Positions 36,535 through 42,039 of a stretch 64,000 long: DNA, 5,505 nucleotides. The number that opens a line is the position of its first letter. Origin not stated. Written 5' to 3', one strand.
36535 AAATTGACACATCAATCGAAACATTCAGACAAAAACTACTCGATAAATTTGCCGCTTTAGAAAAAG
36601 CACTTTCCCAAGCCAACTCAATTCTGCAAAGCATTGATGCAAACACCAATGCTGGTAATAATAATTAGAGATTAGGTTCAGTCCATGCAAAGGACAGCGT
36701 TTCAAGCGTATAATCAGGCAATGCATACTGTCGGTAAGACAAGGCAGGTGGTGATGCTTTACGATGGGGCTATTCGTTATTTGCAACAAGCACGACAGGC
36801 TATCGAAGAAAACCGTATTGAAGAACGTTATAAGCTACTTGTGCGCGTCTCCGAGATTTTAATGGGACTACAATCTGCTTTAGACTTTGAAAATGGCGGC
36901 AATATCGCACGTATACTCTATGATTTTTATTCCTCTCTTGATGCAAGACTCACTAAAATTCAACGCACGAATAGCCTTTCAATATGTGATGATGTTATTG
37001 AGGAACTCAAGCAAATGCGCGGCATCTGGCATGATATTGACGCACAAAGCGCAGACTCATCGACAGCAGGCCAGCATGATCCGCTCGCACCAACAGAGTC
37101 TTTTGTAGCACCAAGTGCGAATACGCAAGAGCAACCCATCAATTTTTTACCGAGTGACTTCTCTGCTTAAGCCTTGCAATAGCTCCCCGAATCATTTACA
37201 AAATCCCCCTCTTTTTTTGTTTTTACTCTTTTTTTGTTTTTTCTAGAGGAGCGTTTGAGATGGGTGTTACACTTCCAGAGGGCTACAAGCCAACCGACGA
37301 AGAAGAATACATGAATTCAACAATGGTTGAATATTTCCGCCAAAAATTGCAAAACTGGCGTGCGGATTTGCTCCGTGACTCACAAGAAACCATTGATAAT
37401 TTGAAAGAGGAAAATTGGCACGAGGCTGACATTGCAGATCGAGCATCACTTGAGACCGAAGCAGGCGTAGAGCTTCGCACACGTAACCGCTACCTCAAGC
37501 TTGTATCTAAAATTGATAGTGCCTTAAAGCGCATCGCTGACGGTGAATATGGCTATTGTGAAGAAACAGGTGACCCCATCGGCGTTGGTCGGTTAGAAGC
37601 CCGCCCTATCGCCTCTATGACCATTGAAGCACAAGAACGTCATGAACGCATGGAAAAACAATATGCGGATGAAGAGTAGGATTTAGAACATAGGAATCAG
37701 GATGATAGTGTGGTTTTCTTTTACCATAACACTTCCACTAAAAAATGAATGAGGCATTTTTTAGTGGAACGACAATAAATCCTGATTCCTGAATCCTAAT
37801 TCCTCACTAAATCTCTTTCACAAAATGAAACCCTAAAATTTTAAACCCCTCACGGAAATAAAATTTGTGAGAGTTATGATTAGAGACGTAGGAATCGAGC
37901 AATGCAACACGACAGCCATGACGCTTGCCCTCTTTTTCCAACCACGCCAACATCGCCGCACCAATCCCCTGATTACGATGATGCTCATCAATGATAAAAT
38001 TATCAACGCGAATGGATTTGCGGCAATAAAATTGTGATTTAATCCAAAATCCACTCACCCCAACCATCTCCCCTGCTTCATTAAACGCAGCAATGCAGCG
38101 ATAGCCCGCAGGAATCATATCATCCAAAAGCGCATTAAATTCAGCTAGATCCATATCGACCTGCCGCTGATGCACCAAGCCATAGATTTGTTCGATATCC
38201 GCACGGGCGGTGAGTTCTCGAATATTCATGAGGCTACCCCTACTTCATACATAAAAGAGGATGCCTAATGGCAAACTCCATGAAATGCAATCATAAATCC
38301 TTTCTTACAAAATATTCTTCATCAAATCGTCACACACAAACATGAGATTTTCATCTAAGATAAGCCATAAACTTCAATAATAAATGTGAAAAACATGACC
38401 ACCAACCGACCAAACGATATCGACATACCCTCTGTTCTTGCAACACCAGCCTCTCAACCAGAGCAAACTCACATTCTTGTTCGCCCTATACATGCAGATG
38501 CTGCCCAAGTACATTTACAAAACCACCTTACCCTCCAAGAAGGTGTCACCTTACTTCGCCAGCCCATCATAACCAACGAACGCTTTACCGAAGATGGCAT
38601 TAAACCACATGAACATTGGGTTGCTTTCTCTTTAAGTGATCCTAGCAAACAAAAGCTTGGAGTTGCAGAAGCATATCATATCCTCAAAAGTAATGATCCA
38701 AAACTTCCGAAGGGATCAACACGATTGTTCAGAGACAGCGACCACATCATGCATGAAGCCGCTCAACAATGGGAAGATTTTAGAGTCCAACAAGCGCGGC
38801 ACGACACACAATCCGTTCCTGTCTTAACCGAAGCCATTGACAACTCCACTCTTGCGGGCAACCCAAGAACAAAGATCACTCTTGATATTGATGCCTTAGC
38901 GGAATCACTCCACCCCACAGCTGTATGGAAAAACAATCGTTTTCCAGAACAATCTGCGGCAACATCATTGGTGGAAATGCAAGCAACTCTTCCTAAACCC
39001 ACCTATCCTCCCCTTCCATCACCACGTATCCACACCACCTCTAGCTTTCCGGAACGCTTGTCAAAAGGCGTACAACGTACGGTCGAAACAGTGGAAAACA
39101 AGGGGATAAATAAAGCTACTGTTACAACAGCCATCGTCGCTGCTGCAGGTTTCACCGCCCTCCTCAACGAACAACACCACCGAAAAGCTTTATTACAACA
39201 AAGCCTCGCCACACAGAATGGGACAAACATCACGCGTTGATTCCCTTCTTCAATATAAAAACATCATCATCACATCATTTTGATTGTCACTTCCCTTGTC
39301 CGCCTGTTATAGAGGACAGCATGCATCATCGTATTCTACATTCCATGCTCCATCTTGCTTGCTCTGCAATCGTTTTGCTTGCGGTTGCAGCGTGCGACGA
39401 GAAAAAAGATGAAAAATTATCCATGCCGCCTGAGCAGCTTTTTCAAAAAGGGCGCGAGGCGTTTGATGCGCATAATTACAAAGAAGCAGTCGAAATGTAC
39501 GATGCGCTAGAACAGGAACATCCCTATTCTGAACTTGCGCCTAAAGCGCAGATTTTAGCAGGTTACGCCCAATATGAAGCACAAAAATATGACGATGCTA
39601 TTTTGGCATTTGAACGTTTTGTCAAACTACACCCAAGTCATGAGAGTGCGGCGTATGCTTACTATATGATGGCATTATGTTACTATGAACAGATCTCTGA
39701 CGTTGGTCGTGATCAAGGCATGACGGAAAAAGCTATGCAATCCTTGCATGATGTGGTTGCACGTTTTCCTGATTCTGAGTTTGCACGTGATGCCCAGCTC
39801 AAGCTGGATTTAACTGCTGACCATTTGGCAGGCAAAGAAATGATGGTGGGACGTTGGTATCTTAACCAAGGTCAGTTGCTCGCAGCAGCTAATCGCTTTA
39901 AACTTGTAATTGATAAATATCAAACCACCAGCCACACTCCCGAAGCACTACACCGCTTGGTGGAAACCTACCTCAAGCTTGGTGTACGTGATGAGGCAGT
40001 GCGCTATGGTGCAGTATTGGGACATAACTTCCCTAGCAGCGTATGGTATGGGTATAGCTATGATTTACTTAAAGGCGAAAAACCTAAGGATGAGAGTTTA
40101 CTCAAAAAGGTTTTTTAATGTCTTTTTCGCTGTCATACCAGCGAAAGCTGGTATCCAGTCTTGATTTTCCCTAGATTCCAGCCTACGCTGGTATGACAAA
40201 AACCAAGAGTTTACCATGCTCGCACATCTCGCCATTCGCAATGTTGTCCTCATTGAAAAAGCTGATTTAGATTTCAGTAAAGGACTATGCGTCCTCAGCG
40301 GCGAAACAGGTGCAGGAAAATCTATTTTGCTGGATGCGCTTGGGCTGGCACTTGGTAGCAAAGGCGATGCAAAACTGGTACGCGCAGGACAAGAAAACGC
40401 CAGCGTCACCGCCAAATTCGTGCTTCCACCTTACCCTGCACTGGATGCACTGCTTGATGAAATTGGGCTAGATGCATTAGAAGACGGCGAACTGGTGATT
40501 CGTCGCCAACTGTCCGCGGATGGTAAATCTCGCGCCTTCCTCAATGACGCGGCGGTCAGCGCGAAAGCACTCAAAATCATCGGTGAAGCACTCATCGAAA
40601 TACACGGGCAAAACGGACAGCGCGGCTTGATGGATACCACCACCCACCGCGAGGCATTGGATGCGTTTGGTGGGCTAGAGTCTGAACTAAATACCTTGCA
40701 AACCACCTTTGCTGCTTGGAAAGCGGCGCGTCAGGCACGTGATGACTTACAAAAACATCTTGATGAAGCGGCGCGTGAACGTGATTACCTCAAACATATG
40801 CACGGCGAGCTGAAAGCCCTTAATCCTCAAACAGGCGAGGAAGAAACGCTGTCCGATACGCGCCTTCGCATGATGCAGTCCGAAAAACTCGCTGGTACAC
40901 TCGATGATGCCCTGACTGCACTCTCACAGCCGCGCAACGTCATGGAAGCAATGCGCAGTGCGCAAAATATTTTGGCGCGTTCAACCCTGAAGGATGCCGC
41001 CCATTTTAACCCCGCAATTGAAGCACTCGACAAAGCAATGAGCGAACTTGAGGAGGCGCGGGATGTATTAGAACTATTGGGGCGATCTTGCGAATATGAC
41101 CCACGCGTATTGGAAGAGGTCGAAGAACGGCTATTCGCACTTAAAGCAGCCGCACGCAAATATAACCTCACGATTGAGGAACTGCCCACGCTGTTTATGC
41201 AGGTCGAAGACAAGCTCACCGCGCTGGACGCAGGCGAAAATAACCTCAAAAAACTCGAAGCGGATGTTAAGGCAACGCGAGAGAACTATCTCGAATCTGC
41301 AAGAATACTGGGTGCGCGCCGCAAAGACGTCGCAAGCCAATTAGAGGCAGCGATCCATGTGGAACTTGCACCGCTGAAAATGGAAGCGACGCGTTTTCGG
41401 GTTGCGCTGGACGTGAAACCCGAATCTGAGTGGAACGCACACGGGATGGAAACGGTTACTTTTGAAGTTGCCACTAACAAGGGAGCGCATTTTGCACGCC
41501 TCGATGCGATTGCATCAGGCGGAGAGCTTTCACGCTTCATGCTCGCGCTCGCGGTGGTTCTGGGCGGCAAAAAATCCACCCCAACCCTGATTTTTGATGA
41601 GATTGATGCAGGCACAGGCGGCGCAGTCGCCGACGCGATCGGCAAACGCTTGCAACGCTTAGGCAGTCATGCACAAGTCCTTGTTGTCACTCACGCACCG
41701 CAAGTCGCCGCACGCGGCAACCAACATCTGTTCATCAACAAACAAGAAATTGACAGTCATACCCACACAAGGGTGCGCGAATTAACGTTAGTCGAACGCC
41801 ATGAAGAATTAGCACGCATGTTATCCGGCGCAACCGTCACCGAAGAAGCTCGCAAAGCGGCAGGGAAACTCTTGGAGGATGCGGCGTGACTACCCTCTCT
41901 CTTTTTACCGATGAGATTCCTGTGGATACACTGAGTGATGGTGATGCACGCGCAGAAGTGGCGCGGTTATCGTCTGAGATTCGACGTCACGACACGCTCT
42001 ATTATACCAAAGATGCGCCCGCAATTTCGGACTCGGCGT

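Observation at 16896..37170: All surface-exposed flagellar axial proteins are enlarged together in one cluster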

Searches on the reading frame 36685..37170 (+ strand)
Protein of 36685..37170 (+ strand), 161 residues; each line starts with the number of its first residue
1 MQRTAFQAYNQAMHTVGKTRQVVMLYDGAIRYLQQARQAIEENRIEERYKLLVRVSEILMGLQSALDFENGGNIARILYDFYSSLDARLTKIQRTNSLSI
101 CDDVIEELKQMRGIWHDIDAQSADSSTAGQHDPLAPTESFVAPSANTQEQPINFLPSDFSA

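Call 4: search_protein_families(library=pfam, proteins=[window:36685-37170:+], max_evalue=0.01)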
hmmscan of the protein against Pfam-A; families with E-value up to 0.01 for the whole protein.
window:36685-37170:+ (161 aa): 1 family
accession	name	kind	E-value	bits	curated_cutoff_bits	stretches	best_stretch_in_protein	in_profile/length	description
PF02561.19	FliS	-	5.2e-26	91.6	26.7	1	7-118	2-114/115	Flagellar protein FliS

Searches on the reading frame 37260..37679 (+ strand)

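Call 4: search_protein_families(library=pfam, proteins=[window:37260-37679:+], max_evalue=0.01)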
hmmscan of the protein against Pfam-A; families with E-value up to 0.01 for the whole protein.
window:37260-37679:+ (139 aa): 2 families
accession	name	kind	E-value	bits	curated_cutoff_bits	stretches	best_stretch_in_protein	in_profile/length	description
PF21157.2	DksA_N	-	1.1e-26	93.3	27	1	23-92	2-71/71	DnaK suppressor protein DksA, N-terminal domain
PF01258.23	zf-dskA_traR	-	1.9e-10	41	24.9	1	95-130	1-36/36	Prokaryotic dksA/traR C4-type zinc finger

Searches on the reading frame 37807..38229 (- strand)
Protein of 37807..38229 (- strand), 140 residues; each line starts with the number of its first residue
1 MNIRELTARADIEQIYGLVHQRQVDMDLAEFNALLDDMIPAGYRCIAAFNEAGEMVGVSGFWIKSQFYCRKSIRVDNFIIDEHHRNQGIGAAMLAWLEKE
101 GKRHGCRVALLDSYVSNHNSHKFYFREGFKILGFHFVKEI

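Call 4: search_protein_families(library=pfam, proteins=[window:37807-38229:-], max_evalue=0.01)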
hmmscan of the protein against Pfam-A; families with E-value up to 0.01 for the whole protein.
window:37807-38229:- (140 aa): 4 families
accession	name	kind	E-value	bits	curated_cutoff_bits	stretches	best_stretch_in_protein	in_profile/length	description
PF00583.31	Acetyltransf_1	-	2.1e-13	51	20.7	1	38-129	29-116/116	Acetyltransferase (GNAT) family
PF13508.13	Acetyltransf_7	-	1.9e-10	41.4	27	1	44-130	4-83/84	Acetyltransferase (GNAT) domain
PF13673.13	Acetyltransf_10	-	6.7e-06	26.5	23.6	1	38-133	25-111/128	Acetyltransferase (GNAT) domain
PF13420.13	Acetyltransf_4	-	0.00065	20.2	24.3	1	21-134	27-139/155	Acetyltransferase (GNAT) domain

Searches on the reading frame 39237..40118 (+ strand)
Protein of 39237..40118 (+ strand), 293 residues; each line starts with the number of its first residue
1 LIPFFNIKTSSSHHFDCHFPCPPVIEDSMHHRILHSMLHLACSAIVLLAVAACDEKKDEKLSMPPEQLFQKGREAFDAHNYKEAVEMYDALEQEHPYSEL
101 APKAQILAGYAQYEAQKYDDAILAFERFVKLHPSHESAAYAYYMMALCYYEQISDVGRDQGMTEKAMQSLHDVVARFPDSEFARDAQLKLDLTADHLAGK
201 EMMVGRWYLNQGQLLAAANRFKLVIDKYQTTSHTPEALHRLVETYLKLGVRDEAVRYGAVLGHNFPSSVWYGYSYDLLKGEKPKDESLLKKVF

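Call 4: search_protein_families(library=pfam, proteins=[window:39237-40118:+], max_evalue=0.01)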
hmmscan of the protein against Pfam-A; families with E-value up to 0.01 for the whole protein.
window:39237-40118:+ (293 aa): 11 families
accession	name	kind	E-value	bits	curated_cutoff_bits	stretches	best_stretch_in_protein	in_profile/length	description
PF13525.12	YfiO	-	1.4e-50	172.4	25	1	63-254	3-197/203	Outer membrane lipoprotein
PF13512.12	TPR_18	-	4.2e-20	72.8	21.9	1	58-189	3-144/145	Tetratricopeptide repeat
PF13174.12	TPR_6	-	7.8e-20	70.5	26.3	2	140-180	1-33/33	Tetratricopeptide repeat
PF13428.12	TPR_14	-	7e-11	42.1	23.5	1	102-142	1-41/44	Tetratricopeptide repeat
PF13432.12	TPR_16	-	8.1e-11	42.6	32.7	2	70-134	2-63/65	Tetratricopeptide repeat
PF07719.23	TPR_2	-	2.5e-07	30.7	27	1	103-135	2-34/34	Tetratricopeptide repeat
PF14559.12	TPR_19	-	1.9e-06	28.5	25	0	75-135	1-58/68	Tetratricopeptide repeat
PF09976.15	TPR_21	-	0.00014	22.1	25.5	0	66-146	40-120/193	Tetratricopeptide repeat-like domain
PF00515.34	TPR_1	-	0.00025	21.2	27.8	0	109-135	8-34/34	Tetratricopeptide repeat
PF12895.13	ANAPC3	-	0.00078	20.1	27.2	1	116-152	3-36/82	Anaphase-promoting complex, cyclosome, subunit 3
PF13181.12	TPR_8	-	0.0016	18.9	25.7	0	103-134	2-33/34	Tetratricopeptide repeat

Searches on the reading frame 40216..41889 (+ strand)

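Call 60: search_protein_families(library=pfam, proteins=[window:40216-41889:+], max_evalue=0.00001)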
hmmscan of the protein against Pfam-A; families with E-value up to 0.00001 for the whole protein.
window:40216-41889:+ (557 aa): 2 families
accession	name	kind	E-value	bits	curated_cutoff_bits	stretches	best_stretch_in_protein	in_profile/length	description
PF02463.25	SMC_N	-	2.5e-18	66.8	40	1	3-510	3-214/220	RecF/RecN/SMC N terminal domain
PF13476.12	AAA_23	-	1e-11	46.3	27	1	5-199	2-177/201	AAA domain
